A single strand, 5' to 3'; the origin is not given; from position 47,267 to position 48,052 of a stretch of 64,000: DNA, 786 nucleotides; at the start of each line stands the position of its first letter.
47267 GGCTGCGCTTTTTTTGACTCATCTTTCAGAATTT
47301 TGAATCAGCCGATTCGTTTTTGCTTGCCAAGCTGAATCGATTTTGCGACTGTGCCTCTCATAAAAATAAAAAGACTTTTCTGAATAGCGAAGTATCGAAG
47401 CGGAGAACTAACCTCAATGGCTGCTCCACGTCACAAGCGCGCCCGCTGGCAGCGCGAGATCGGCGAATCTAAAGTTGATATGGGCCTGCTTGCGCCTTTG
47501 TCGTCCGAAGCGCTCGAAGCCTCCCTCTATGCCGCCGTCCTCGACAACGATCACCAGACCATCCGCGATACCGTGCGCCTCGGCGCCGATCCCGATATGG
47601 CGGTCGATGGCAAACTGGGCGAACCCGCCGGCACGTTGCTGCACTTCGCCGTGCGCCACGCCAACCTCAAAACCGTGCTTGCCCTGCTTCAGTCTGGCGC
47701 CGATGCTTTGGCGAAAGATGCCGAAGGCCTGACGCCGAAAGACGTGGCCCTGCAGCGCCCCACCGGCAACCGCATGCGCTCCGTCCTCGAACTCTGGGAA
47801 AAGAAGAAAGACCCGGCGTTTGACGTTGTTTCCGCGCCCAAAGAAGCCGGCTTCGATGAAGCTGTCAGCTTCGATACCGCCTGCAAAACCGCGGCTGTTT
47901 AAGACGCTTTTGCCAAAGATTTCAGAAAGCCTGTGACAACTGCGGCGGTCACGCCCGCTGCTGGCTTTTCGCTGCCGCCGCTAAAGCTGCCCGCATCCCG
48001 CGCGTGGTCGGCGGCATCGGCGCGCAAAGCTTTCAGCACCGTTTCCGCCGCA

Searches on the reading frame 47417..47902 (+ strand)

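Call 83: search_protein_families(library=pfam, proteins=[window:47417-47902:+], max_evalue=0.001)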
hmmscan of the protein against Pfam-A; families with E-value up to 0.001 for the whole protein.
window:47417-47902:+ (161 aa): 2 families
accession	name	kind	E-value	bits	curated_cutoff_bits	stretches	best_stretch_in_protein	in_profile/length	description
PF13637.12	Ank_4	-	2.9e-06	27.9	22.7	0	75-111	1-37/50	Ankyrin repeats (many copies)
PF00023.36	Ank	-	0.00018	22.1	21.1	0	73-101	4-32/33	Ankyrin repeat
